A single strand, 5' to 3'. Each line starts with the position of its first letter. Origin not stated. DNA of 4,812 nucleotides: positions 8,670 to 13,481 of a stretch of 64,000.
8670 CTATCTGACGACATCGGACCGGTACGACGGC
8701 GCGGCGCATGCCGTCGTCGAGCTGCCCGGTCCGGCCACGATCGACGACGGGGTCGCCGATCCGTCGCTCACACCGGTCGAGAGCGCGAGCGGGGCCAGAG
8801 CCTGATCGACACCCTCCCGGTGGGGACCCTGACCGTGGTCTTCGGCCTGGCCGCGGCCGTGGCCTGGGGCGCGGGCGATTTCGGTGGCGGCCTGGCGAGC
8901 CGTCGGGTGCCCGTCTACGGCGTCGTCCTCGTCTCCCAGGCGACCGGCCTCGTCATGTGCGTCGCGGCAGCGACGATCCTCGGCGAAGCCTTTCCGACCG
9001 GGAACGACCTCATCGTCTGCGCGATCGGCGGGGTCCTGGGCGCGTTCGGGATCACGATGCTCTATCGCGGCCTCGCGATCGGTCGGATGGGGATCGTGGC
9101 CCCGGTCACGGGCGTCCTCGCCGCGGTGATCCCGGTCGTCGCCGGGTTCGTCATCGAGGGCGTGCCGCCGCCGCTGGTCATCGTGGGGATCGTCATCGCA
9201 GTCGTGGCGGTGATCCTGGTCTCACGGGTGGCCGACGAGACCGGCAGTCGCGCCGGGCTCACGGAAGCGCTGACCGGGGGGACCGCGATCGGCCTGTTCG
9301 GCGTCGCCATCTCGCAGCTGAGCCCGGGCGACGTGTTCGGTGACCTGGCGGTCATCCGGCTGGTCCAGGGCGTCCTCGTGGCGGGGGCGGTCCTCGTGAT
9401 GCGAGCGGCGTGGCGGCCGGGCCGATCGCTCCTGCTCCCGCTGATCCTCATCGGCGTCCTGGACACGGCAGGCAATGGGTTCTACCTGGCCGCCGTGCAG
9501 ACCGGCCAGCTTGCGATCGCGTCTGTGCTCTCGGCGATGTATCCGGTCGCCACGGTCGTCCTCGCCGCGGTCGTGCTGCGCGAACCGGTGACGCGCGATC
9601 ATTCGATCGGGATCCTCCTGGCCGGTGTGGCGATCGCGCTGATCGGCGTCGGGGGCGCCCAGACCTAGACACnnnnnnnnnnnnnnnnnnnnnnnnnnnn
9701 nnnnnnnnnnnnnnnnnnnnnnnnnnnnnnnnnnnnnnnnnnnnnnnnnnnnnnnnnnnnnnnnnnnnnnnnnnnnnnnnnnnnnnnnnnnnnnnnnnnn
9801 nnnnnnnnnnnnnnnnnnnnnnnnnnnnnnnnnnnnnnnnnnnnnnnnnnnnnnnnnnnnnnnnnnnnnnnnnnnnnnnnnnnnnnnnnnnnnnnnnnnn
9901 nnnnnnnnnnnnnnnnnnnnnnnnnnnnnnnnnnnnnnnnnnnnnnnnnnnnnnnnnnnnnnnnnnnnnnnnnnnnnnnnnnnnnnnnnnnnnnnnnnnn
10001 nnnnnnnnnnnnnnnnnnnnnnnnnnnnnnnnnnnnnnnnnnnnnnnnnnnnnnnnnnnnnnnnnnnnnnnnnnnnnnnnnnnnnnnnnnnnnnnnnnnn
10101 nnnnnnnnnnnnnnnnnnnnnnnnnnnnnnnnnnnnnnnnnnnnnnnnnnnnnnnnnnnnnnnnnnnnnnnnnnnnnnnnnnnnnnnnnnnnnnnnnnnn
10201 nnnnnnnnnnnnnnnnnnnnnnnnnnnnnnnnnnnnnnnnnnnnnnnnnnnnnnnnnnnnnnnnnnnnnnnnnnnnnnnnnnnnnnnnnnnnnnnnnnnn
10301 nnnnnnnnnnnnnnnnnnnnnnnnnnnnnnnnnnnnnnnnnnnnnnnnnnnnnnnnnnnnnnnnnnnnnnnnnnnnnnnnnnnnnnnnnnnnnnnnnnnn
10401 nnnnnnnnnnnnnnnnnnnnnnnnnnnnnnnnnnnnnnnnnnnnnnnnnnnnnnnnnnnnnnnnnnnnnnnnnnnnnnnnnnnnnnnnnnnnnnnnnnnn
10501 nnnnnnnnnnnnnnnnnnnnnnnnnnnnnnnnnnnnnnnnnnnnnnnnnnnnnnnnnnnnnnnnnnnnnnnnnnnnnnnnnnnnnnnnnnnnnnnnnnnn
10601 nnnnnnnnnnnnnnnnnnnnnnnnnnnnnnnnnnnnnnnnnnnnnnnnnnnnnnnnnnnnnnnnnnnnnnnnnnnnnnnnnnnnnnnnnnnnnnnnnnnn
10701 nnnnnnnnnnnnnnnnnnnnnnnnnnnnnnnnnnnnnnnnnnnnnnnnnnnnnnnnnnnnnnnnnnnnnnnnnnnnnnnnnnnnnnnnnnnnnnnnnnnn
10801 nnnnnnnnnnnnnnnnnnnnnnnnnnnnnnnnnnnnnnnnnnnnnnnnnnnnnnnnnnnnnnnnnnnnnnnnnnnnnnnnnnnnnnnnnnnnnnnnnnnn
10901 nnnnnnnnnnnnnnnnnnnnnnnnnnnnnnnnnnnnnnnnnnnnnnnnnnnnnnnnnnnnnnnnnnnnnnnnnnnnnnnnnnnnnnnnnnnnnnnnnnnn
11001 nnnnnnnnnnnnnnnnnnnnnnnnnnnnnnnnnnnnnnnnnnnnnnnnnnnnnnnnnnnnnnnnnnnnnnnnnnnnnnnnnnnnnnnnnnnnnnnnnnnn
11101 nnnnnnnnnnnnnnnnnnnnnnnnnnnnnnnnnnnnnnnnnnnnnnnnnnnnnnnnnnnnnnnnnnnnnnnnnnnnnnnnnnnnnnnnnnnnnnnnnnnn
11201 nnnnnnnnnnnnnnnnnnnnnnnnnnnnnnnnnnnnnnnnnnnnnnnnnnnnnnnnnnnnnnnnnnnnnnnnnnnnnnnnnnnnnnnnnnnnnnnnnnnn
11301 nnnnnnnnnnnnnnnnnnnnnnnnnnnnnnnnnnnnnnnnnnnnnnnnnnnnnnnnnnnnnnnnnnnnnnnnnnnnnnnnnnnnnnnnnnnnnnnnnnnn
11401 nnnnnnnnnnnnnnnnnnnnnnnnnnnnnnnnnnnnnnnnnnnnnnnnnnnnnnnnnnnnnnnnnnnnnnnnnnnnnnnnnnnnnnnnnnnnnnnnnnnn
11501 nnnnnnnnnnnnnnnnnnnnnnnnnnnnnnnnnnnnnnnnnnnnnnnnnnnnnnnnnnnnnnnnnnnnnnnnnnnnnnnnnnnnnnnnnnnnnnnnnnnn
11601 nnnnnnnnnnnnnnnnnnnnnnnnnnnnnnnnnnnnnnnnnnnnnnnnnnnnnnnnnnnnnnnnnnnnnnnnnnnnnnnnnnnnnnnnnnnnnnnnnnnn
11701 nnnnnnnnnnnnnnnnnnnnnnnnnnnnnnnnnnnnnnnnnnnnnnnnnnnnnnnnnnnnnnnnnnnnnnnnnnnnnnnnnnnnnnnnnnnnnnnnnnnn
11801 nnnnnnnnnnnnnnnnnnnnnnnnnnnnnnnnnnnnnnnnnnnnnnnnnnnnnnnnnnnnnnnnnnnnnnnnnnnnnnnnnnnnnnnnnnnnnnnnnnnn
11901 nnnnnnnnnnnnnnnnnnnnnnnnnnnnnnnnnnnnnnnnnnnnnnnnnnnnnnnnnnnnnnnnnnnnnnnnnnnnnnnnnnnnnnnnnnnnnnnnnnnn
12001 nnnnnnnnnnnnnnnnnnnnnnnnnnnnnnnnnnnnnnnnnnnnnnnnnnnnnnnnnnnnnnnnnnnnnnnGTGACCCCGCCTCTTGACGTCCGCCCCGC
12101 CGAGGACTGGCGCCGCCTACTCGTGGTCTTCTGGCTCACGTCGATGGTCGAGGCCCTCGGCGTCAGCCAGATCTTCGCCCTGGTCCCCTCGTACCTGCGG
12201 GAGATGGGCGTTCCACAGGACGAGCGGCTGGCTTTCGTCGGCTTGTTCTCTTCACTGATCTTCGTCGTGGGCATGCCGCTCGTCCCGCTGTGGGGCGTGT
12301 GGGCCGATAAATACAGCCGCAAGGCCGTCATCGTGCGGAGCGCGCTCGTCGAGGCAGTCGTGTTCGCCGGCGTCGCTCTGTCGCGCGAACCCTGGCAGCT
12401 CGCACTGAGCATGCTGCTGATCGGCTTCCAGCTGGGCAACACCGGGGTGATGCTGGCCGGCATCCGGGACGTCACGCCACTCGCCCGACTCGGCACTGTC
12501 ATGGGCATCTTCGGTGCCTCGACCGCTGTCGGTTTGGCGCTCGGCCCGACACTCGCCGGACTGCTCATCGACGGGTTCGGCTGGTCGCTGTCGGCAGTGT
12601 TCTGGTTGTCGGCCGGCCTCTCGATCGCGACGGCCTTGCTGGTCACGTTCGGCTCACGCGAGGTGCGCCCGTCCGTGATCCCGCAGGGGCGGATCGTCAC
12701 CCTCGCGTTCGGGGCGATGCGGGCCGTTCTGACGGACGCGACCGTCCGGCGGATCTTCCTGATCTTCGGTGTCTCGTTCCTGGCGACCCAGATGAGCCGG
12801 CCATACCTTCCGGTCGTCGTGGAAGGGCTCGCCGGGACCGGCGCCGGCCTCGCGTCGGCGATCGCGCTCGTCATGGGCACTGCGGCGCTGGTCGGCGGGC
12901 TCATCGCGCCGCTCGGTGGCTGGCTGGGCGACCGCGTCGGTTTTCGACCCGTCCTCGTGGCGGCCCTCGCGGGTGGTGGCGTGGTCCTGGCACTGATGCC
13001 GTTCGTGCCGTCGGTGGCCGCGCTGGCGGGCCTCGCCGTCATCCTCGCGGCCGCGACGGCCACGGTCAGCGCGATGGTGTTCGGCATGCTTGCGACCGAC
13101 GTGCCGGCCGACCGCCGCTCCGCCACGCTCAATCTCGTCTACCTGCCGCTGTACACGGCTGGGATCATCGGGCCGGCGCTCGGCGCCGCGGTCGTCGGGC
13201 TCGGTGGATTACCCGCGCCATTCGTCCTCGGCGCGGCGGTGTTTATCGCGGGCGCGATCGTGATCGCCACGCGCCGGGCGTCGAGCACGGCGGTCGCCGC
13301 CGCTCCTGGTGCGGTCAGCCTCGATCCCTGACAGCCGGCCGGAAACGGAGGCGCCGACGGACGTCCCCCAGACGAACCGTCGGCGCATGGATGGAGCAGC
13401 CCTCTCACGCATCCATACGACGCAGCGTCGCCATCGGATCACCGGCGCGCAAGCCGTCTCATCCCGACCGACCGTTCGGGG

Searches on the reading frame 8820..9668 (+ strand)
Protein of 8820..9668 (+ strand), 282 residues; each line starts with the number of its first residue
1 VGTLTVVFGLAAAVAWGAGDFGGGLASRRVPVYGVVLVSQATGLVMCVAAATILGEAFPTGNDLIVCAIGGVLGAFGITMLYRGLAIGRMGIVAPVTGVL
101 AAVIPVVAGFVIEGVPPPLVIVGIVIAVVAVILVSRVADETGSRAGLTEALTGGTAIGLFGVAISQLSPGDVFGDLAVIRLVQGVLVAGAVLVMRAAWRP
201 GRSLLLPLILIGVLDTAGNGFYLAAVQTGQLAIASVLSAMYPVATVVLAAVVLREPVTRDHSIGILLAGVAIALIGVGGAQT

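Call 50: search_protein_families(library=pfam, proteins=[window:8820-9668:+], max_evalue=0.001)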
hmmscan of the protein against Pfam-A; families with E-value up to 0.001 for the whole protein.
window:8820-9668:+ (282 aa): 1 family
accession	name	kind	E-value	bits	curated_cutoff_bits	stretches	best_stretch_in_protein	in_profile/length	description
PF00892.27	EamA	-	1.4e-20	74.4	28.2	2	150-275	7-133/135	EamA-like transporter family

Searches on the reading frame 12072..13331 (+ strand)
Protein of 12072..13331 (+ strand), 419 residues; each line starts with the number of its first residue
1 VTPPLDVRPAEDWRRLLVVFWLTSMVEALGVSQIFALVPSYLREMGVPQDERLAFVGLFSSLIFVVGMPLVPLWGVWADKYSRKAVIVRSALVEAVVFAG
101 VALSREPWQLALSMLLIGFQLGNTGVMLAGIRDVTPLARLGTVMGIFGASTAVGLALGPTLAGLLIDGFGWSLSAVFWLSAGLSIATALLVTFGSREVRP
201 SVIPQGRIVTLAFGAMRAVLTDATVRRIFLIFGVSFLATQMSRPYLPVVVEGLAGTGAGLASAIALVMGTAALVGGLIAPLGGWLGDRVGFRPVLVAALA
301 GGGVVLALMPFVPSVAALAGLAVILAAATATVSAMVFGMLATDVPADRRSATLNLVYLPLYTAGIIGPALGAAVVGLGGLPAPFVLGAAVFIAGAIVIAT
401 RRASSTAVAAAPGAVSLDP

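Call 12: search_protein_families(library=pfam, proteins=[window:12072-13331:+], max_evalue=1)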
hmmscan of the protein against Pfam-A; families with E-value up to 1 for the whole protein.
window:12072-13331:+ (419 aa): 1 family
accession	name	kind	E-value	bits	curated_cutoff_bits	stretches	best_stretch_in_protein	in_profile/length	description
PF07690.21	MFS_1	-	7.6e-34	117.6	33.4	2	21-276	2-259/347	Major Facilitator Superfamily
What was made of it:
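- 12072..13331 (+): Flanking gene: MFS_1 transporter (419 aa, drug:H+ antiporter-like, below NCBIfam cut-offs). Pfam MFS_1 E 8e-34 (call 12).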

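Call 14: find_related_loci(query=window:12072-13331:+, collection=genome_contigs, flank=5000)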
Query window:12072-13331:+ (419 aa) in genome_contigs; peptide patterns used: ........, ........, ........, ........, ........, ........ (x = any residue, [..] = any of these).
599 stretches matched a pattern (row limit reached: there are more); 363 encode a relative of the query (tblastn E <= 1e-3); the best 80 are kept; 80 distinct loci.
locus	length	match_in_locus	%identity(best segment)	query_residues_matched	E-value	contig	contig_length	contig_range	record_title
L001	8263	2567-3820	94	1-418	0e+0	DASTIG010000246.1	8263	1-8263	MAG TPA_asm: Candidatus Limnocylindrales bacterium isolate SMAG_U924 k141_743493, whole genome shotgun sequence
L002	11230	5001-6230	95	10-419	0e+0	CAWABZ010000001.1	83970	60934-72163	MAG: uncultured Chloroflexia bacterium isolate MFD09267.bin.2.90 genome assembly, contig: contig_102498, whole genome sh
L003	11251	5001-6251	88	2-419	0e+0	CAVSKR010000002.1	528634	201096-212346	MAG: uncultured Chloroflexia bacterium isolate MFD09206.bin.1.191 genome assembly, contig: contig_3226, whole genome sho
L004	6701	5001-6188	86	6-401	0e+0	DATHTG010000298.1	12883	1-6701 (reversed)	MAG TPA_asm: Candidatus Limnocylindrales bacterium isolate SMAG_U16071 k141_160026, whole genome shotgun sequence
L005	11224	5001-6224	85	8-415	0e+0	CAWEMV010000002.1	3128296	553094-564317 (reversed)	MAG: uncultured Chloroflexia bacterium isolate MFD02360.bin.2.141 genome assembly, contig: contig_446, whole genome shot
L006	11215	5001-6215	84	3-403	0e+0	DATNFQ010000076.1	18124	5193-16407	MAG TPA_asm: Patescibacteria group bacterium isolate SMAG_U11299 k141_2555465, whole genome shotgun sequence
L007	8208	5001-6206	84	4-401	0e+0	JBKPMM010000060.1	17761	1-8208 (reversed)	MAG: Chloroflexota bacterium isolate GS_HAYS_MAG_00066 GS_HAYS_000003124748, whole genome shotgun sequence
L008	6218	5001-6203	82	9-409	0e+0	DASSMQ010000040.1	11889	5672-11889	MAG TPA_asm: Candidatus Limnocylindrales bacterium isolate SMAG_U1202 k141_99846, whole genome shotgun sequence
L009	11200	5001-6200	81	8-407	0e+0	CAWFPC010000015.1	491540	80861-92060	MAG: uncultured Chloroflexia bacterium isolate MFD05567.bin.2.62 genome assembly, contig: contig_80725, whole genome sho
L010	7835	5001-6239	81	3-412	0e+0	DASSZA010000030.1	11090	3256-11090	MAG TPA_asm: Candidatus Limnocylindrales bacterium isolate SMAG_U695 k141_1659758, whole genome shotgun sequence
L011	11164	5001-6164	84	4-391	0e+0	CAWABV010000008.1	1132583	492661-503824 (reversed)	MAG: uncultured Chloroflexia bacterium isolate MFD05176.bin.1.233 genome assembly, contig: contig_20815, whole genome sh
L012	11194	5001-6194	80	4-401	0e+0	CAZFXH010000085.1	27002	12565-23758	MAG TPA_asm: uncultured Anaerolineaceae bacterium isolate binchicken_co31_243 genome assembly, contig: k141_218431, whol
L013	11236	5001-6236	78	2-413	0e+0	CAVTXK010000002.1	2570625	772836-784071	MAG: uncultured Chloroflexia bacterium isolate MFD06742.bin.2.198 genome assembly, contig: contig_4554, whole genome sho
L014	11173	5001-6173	81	11-401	0e+0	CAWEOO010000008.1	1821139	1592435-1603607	MAG: uncultured Chloroflexia bacterium isolate MFD02840.bin.3.631 genome assembly, contig: contig_50589, whole genome sh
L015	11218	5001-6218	76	3-408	0e+0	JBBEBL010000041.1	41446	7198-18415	MAG: Chloroflexota bacterium isolate LejiaF_70_36 Lejia_F_1376_length_41446_cov_22, whole genome shotgun sequence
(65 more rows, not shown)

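Call 66: search_protein_families(library=ncbifam, proteins=[window:12072-13331:+], max_evalue=0.00001)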
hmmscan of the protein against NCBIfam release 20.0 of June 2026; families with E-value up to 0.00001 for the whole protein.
window:12072-13331:+ (419 aa): 23 families
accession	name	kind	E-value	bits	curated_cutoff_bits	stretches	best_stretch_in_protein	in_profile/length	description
NF007372.0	PRK09874.1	equivalog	6.9e-24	84.7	571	1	12-397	11-393/408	multidrug efflux MFS transporter MdtG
NF012174.0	tet_MFS_A_B_C_D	equivalog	2.3e-20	72.7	475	1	16-235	3-219/382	Tet(A)/Tet(B)/Tet(C) family tetracycline efflux MFS transporter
TIGR00880.1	2_A_01_02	superfamily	3.9e-20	72.4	131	2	72-193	16-136/141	multidrug resistance protein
NF045486.1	tet_MFS_30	exception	3.2e-16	59.5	730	1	16-199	4-186/392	tetracycline efflux MFS transporter Tet(30)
NF012195.0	tet_MFS_H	exception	4.9e-14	52.2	840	1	17-167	5-154/392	tetracycline efflux MFS transporter Tet(H)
TIGR00900.1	2A0121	subfamily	1.2e-13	51.1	319.6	2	253-403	27-179/364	H+ Antiporter protein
NF012207.0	tet_MFS_H_J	exception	2.5e-13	49.8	700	1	17-167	5-154/392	Tet(H)/Tet(J) family tetracycline efflux MFS transporter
NF045488.1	tet_MFS_62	exception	2.7e-13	49.8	775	2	23-210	10-193/385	tetracycline efflux MFS transporter Tet(62)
NF012187.0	tet_MFS_E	exception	3.7e-12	46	820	1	24-184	12-168/405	tetracycline efflux MFS transporter Tet(E)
NF012186.0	tet_MFS_D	exception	4.2e-12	45.8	775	1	20-193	8-177/394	tetracycline efflux MFS transporter Tet(D)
NF012194.0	tet_MFS_J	exception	8.7e-12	44.7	870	1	16-167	4-154/398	tetracycline efflux MFS transporter Tet(J)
NF012177.1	tet_MFS_42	exception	1.2e-11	44.5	850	1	24-227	6-205/411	tetracycline efflux MFS transporter Tet(42)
NF012190.1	tet_MFS_B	exception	3.2e-11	42.9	850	1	23-199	11-183/400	tetracycline efflux MFS transporter Tet(B)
NF012192.0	tet_MFS_G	exception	3.5e-11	42.8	800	1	22-236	10-218/391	tetracycline efflux MFS transporter Tet(G)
NF012193.0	tet_MFS_A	exception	8.2e-10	38.2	840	1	15-185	4-170/394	tetracycline efflux MFS transporter Tet(A)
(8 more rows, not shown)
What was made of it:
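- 12072..13331 (+): NCBIfam in call 66.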
